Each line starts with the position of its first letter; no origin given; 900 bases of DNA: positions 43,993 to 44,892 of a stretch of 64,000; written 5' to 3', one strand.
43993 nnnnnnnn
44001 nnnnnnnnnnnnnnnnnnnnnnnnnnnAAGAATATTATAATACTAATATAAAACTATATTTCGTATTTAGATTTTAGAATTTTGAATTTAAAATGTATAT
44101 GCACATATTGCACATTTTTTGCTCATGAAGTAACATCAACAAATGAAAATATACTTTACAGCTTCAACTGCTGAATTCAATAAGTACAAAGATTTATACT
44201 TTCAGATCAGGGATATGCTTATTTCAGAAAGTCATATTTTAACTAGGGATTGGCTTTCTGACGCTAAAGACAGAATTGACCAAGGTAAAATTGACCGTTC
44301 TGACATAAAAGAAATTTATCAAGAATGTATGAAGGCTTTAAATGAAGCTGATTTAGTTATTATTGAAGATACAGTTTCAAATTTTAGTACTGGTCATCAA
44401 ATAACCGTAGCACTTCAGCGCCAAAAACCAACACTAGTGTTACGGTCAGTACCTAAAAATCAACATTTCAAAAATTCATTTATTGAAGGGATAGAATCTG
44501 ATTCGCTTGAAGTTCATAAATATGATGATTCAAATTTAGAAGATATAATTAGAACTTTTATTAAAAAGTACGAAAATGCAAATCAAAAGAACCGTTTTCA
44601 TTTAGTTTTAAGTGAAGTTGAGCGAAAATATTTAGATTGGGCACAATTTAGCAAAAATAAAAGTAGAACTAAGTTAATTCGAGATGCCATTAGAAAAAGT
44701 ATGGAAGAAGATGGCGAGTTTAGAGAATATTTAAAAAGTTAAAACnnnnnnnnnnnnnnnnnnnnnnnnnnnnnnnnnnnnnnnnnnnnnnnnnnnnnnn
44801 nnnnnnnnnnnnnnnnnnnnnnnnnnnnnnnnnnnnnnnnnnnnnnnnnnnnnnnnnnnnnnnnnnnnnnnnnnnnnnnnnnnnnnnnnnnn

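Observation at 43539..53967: Regional enrichment of nucleotide-hydrolase/kinase genes (NUDIX x6 window-wide, APH-like x2, NDT/SLOG-like x2, HD, CYTH, 2H) interleaved with a two-component system and a toxin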

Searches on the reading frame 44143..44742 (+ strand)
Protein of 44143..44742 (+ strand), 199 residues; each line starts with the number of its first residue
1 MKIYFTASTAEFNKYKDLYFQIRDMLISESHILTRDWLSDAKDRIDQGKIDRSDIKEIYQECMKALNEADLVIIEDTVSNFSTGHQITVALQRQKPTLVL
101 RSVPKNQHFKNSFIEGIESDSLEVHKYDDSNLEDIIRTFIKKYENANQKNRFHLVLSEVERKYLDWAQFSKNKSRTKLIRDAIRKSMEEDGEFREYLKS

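Call 6: search_protein_families(library=pfam, proteins=[window:44143-44742:+], max_evalue=0.01)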
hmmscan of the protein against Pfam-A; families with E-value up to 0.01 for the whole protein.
window:44143-44742:+ (199 aa): 1 family
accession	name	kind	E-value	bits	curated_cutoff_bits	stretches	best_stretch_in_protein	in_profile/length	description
PF05014.21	Nuc_deoxyrib_tr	-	0.0019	18.8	28.8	1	3-106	1-102/117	Nucleoside 2-deoxyribosyltransferase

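Call 15: search_protein_families(library=ncbifam, proteins=[window:44143-44742:+], max_evalue=0.01)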
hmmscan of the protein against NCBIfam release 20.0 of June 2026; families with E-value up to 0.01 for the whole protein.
window:44143-44742:+ (199 aa): 0 families

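Call 16: search_protein_families(library=padloc, proteins=[window:44143-44742:+], max_evalue=0.01)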
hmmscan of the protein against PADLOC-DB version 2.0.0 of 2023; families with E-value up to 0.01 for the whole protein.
window:44143-44742:+ (199 aa): 1 family
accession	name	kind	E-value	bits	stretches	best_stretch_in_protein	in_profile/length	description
PDLC01749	Cas2b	-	0.01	14.4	0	33-85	20-73/87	-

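Call 46: find_homologous_proteins(query=window:44143-44742:+, max_evalue=0.001)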
Query window:44143-44742:+ (199 aa): 356 proteins with E <= 0.001 among 421 candidates; the best 120 are listed.
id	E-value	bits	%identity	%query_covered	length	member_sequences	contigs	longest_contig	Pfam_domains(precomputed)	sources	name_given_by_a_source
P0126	1.2e-120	418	96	100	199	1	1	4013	-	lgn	-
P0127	1.6e-120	417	96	99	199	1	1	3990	-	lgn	-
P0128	1.3e-107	375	100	88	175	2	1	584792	-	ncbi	-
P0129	3.3e-101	354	81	99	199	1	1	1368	-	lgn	-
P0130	1.9e-87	310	71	99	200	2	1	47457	-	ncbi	ncbi:MAG: hypothetical protein ABI721_05865 [Candidatus Dojkabacteria bacterium]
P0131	8.1e-87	308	72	99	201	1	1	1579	-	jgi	-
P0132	2.7e-85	303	71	99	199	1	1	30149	-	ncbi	-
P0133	6.2e-85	301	68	99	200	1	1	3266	-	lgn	-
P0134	2.5e-83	296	69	99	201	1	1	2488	-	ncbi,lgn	-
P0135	6.3e-83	295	69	99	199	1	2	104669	-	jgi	jgi:hypothetical protein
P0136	9.8e-83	294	67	100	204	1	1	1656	-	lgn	-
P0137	9.8e-83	294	68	100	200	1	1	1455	-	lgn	-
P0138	3.2e-82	293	69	99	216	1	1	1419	-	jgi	-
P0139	9.2e-82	291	67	100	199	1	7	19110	-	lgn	-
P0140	2.8e-81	289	66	99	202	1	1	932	-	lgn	-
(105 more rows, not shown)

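Call 49: find_related_loci(query=A2, collection=metagenome_contigs, flank=6000)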
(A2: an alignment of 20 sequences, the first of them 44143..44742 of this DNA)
Query A2 (199 aa) in metagenome_contigs; peptide patterns used: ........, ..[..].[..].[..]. (x = any residue, [..] = any of these).
330 stretches matched a pattern; 164 encode a relative of the query (tblastn E <= 1e-3); the best 80 are kept; 80 distinct loci.
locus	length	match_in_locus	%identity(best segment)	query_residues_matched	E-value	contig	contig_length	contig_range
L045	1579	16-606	72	1-197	8e-101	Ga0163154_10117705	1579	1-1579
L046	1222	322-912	62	1-197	4e-87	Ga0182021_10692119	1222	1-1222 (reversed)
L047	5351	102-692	61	1-197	1e-80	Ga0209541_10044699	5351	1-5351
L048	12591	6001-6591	61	1-197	1e-80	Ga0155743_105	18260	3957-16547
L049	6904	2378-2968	59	1-197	2e-79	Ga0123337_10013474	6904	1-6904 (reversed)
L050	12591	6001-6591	60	1-197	8e-79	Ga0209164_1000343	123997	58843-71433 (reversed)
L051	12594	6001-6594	61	1-197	6e-79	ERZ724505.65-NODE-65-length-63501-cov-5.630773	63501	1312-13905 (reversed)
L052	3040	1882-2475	61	1-197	6e-79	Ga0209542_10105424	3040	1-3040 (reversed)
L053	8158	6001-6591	59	1-197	3e-78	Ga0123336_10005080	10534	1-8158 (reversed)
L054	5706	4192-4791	60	1-199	5e-78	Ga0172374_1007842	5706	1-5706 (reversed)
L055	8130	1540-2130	59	1-197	2e-77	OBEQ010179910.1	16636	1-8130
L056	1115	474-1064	59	1-197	6e-83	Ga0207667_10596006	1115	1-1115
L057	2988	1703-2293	57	1-197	2e-77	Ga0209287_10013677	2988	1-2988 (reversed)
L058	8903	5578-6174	58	1-198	4e-76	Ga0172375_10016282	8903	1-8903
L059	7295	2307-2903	58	1-198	4e-76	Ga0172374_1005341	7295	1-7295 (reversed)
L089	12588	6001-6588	28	1-198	6e-23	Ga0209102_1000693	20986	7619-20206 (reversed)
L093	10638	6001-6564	28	1-194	7e-21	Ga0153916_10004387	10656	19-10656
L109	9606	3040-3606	26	1-195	7e-16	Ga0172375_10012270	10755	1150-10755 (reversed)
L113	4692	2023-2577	29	1-191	3e-15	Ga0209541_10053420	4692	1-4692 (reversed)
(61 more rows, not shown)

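Call 52: predict_structure(alignment_id=A2)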
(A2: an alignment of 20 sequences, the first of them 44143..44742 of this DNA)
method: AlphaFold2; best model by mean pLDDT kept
length: 199 residues; sequences in the alignment: 20
mean_pLDDT: 80.6   pTM: 0.66
mean pLDDT of the five models: 80.6, 79.2, 78.0, 77.8, 74.5
residues with pLDDT >= 90: 52; 70-90: 110; 50-70: 24; < 50: 13
segments of 3 or more residues with pLDDT < 50: 106-110, 148-153
pLDDT, mean of each block of 10 residues (from residue 1): 87 86 94 90 80 74 89 74 79 88 56 63 87 93 66 66 87 80 88 84
secondary structure, 60 per line:
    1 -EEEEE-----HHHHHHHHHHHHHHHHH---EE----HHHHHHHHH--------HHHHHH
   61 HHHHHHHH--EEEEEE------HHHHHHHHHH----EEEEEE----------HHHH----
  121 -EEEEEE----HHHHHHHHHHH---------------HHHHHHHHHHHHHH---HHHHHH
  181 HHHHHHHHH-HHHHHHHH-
elements in order: E2-6 H12-28 H38-46 H55-68 E71-76 H83-92 E97-102 H113-116 E122-127 H132-142 H158-171 H175-189 H191-198
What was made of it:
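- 44143..44742 (+): Regulator candidate (199 aa): N-terminal DNPH1/Rcl-like (NDT-fold) domain lacking the catalytic Glu and Asp, plus a C-terminal RHH-like DNA-binding domain. AF2 model has pLDDT 80.6 (call 52).
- On Ribbon-helix-helix (CopG/Arc/MetJ) DNA-binding domain (for the 44143-44742 C-terminus): The AF2 monomer shows two or three helices after a disordered segment (call 52).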

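Call 59: fold_search(model_id=the predicted structure, library=pdb)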
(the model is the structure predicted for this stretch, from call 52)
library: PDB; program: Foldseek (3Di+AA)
matches with E <= 10: 854; with E <= 0.001: 74
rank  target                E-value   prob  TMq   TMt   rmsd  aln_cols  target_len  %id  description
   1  4fyi_A                7.0e-06  1.00  0.53  0.80   4.2       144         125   20  Crystal structure of rcl with 6-cyclopentyl-AMP (released 2013-01-02)
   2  9i58_B                9.0e-06  1.00  0.54  0.78   3.7       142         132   18  Crystal structure of DNPH1 bound by compound 31. (released 2025-11-12)
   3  4fyk_D                1.0e-05  1.00  0.52  0.79   4.0       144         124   19  Crystal structure of rcl with 5'-phiosphorothioate-adenosine (released 2013-01-02)
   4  4kxl_B                1.2e-05  1.00  0.53  0.80   4.1       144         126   20  Crystal structure of DNPH1 (RCL) with 6-CYCLOPENTYL-AMP (released 2014-02-05)
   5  4p5e_A                1.3e-05  1.00  0.54  0.73   4.0       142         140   20  CRYSTAL STRUCTURE OF HUMAN DNPH1 (RCL) WITH 6-NAPHTHYL-PURINE-RIBOSIDE-MONOPHOSPHATE (released 2014-08-20)
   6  4kxl_D                1.4e-05  1.00  0.56  0.78   3.1       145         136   19  Crystal structure of DNPH1 (RCL) with 6-CYCLOPENTYL-AMP (released 2014-02-05)
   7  9i57_B                1.6e-05  1.00  0.57  0.78   3.2       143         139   20  Crystal structure of DNPH1 bound by compound 39. (released 2025-11-12)
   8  9i9q_D                1.7e-05  1.00  0.51  0.73   5.6       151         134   18  Crystal structure of DNPH1 bound by compound 2. (released 2025-11-12)
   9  4fyi_D                1.8e-05  1.00  0.52  0.79   3.9       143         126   20  Crystal structure of rcl with 6-cyclopentyl-AMP (released 2013-01-02)
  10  4kxl_C                2.1e-05  1.00  0.54  0.78   4.2       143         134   21  Crystal structure of DNPH1 (RCL) with 6-CYCLOPENTYL-AMP (released 2014-02-05)
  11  4fyk_C                2.1e-05  1.00  0.52  0.79   3.1       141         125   20  Crystal structure of rcl with 5'-phiosphorothioate-adenosine (released 2013-01-02)
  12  9da5_A                2.2e-05  1.00  0.51  0.78   4.3       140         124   20  Crystal structure of human DNPH1 bound to inhibitor 2c (released 2025-02-05)
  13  4kxm_C                2.7e-05  1.00  0.56  0.81   2.8       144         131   19  Crystal structure of DNPH1 (RCL) WITH N6-ISOPENTENYL-AMP (released 2014-02-05)
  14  4fyi_C                2.9e-05  1.00  0.52  0.80   3.6       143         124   19  Crystal structure of rcl with 6-cyclopentyl-AMP (released 2013-01-02)
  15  4fyk_A                2.9e-05  1.00  0.52  0.79   3.3       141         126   18  Crystal structure of rcl with 5'-phiosphorothioate-adenosine (released 2013-01-02)
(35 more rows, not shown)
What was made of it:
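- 44143..44742 (+): Foldseek top 50 hits are all DNPH1/Rcl, with target TM about 0.8 (call 59).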

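Call 60: search_solved_structures(query=A2, max_evalue=10, show_alignments=3)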
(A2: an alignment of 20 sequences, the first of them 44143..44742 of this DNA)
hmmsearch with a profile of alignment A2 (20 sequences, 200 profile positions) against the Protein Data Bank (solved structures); distinct sequences matched with E-value up to 10: 24.
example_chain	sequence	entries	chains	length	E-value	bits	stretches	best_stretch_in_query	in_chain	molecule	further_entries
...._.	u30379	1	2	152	9.5e-05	25.4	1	3-144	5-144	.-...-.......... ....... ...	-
4fyh_A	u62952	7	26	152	0.00017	24.6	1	3-144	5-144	Deoxyribonucleoside 5'-monophosphate N-glycosidase | 2'-deoxynucleoside 5'-phosphate N-hydrolase 1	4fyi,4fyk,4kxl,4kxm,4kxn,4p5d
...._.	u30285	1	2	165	0.00034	23.6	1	3-145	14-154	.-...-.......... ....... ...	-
8qhq_A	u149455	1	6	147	0.00078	22.5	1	54-139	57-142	2'-deoxynucleoside 5'-phosphate N-hydrolase 1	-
8rpt_B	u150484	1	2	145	0.0021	21.1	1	50-139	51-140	2'-deoxynucleoside 5'-phosphate N-hydrolase 1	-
8rps_C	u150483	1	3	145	0.0037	20.2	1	52-139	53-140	2'-deoxynucleoside 5'-phosphate N-hydrolase 1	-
8qhr_A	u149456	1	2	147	0.0053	19.7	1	48-139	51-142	2'-deoxynucleoside 5'-phosphate N-hydrolase 1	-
4p5e_A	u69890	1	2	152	0.0057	19.6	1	54-140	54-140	2'-deoxynucleoside 5'-phosphate N-hydrolase 1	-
9da1_A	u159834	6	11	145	0.0061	19.5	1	54-139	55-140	5-hydroxymethyl-dUMP N-hydrolase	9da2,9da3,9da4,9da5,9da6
8os9_A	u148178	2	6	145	0.0061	19.5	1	54-139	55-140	2'-deoxynucleoside 5'-phosphate N-hydrolase 1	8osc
9i3q_A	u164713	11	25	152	0.0063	19.5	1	54-139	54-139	5-hydroxymethyl-dUMP N-hydrolase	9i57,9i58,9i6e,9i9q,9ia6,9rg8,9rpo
8rqd_C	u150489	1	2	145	0.01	18.8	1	56-139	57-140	2'-deoxynucleoside 5'-phosphate N-hydrolase 1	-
1fip_A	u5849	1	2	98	0.045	16.7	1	113-185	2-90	FACTOR FOR INVERSION STIMULATION (FIS)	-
1etw_A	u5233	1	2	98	0.084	15.8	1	113-185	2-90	FACTOR FOR INVERSION STIMULATION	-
1ety_A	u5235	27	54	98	0.094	15.7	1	113-185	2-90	FACTOR FOR INVERSION STIMULATION | FACTOR FOR INVERSION STIMULATION (FIS) | DNA-binding protein fis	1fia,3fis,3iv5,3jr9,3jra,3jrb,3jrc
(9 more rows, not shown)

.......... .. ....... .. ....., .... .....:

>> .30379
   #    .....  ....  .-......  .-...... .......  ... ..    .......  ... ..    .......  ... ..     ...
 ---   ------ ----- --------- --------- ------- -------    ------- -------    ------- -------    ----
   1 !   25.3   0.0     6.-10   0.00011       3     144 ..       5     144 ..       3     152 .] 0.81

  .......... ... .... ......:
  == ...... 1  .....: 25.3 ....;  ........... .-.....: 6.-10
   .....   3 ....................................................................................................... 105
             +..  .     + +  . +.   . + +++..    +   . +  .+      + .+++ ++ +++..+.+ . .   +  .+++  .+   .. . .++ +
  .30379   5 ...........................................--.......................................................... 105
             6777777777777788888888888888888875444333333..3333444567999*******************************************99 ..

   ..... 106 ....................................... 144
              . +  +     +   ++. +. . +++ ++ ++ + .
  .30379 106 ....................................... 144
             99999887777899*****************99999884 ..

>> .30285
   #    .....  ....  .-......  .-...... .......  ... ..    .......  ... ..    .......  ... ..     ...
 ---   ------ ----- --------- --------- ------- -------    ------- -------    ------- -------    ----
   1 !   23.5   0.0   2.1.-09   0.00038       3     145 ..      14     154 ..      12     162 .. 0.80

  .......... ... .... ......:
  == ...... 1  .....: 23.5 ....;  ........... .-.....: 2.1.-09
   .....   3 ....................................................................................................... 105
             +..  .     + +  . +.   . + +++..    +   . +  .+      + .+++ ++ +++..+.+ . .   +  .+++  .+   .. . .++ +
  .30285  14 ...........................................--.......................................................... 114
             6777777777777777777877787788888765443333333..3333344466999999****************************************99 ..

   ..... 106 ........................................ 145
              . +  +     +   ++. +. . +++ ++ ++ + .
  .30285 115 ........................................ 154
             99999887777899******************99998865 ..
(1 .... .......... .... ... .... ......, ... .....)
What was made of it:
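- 44143..44742 (+): The HMM matches Rcl at E 1e-4, aligning GYE of Rcl with GHQ (call 60).
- Checked: Its N-terminal domain is DNPH1/NDT-like rather than SLOG (calls 59, 60).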

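Call 71: search_protein_families(library=pfam, alignment_id=A2, max_evalue=1)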
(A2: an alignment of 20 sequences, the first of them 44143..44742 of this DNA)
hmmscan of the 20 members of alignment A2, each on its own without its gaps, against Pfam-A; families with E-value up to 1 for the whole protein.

A. member 1, window:44143-44742:+ (199 aa): 4 families
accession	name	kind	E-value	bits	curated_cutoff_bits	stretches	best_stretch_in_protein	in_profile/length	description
PF05014.21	Nuc_deoxyrib_tr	-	0.0019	18.8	28.8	1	3-106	1-102/117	Nucleoside 2-deoxyribosyltransferase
PF12972.12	NAGLU_C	-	0.039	14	25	1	95-165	39-102/268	Alpha-N-acetylglucosaminidase (NAGLU) C-terminal domain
PF18430.7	DBD_HTH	-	0.054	13.7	25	1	63-79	12-28/35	Putative DNA-binding domain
PF03908.18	Sec20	-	0.19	12.1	27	0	5-45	31-71/92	Sec20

B. families by the number of members that match (of 20 scanned): 35 families (the first 25 are shown)
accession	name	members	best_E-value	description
PF05014.21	Nuc_deoxyrib_tr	13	0.00087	Nucleoside 2-deoxyribosyltransferase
PF12776.13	Myb_DNA-bind_3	6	0.0099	Myb/SANT-like DNA-binding domain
PF01402.27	RHH_1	5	0.015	Ribbon-helix-helix protein, copG family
PF04433.23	SWIRM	4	0.0087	SWIRM domain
PF07572.17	BCNT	4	0.0087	Bucentaur or craniofacial development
PF18430.7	DBD_HTH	4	0.025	Putative DNA-binding domain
PF21211.3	FkbH_N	3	0.0057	FkbH, N-terminal domain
PF21064.2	Reovirus_L2_N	3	0.037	Reovirus core-spike protein lambda-2 (L2), N-terminal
PF03266.21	NTPase_1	2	0.014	NTPase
PF03682.18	UPF0158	2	0.069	Uncharacterised protein family (UPF0158)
PF04665.18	Pox_A32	1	0.012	Poxvirus A32 protein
PF08869.16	XisI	1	0.012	XisI protein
PF09336.16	Vps4_C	1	0.012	Vps4 C terminal oligomerisation domain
PF12006.13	DUF3500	1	0.02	Protein of unknown function (DUF3500)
PF05168.19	HEPN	1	0.021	HEPN domain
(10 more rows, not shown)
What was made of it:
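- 44143..44742 (+): RHH_1 is weak in 5 of 20 members (call 71).
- On Ribbon-helix-helix (CopG/Arc/MetJ) DNA-binding domain (for the 44143-44742 C-terminus): RHH_1 matches 5 of 20 members weakly, best E 0.015 (call 71).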

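Call 75: find_related_loci(query=A2, collection=viral_contigs, flank=5000)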
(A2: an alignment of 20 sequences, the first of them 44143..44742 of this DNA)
Query A2 (199 aa) in viral_contigs; peptide patterns used: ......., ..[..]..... (x = any residue, [..] = any of these).
43 stretches matched a pattern, but none encodes a relative of the query by tblastn (E <= 1e-3).

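Call 79: search_protein_families(library=pfam, proteins=[L089:8950-10254:+, L109:1622-2044:+, L089:8409-8837:+, L089:5995-6606:+, L093:5989-6570:+, L093:7162-7752:+, L113:2005-2580:+, L089:6599-7759:+], max_evalue=0.01)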
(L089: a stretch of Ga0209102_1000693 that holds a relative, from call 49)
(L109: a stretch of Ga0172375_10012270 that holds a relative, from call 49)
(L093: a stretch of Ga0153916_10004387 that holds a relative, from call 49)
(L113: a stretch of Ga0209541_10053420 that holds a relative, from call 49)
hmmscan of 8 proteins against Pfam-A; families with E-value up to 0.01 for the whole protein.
L089:8950-10254:+ (434 aa): 1 family
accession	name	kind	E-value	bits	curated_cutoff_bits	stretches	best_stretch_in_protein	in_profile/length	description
PF02541.22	Ppx-GppA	-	5.3e-10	39.7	27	1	70-210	48-181/285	Ppx/GppA phosphatase family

L109:1622-2044:+ (140 aa): 0 families

L089:8409-8837:+ (142 aa): 2 families
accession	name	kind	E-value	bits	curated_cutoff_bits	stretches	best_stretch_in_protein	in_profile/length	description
PF00293.34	NUDIX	-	2.3e-16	60.5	21.1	1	9-118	6-119/134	NUDIX domain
PF14815.12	NUDIX_4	-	1.6e-08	34.8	35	1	13-122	3-103/113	NUDIX domain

L089:5995-6606:+ (203 aa): 2 families
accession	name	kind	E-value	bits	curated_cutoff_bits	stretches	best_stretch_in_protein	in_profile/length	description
PF05014.21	Nuc_deoxyrib_tr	-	3.3e-07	30.9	28.8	1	5-104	1-99/117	Nucleoside 2-deoxyribosyltransferase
PF08937.16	ThsB_TIR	-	0.00062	20.6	21.2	1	34-105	24-97/100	Thoeris protein ThsB, TIR-like domain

L093:5989-6570:+ (193 aa): 1 family
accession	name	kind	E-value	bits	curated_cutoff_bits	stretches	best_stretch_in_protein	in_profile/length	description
PF05014.21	Nuc_deoxyrib_tr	-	0.0067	17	28.8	1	8-105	2-98/117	Nucleoside 2-deoxyribosyltransferase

L093:7162-7752:+ (196 aa): 0 families

L113:2005-2580:+ (191 aa): 2 families
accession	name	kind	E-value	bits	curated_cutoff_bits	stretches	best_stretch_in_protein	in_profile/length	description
PF05014.21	Nuc_deoxyrib_tr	-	2.4e-06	28.1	28.8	1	9-124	1-110/117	Nucleoside 2-deoxyribosyltransferase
PF20028.4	VMAP-C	-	0.0045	17.4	27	1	55-149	120-196/226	vWA-MoxR associated protein C-terminal domain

L089:6599-7759:+ (386 aa): 1 family
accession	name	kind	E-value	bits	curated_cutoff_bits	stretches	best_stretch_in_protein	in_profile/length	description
PF01326.24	PPDK_N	-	8.9e-11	42.1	27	1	121-248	161-296/328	Pyruvate phosphate dikinase, AMP/ATP-binding domain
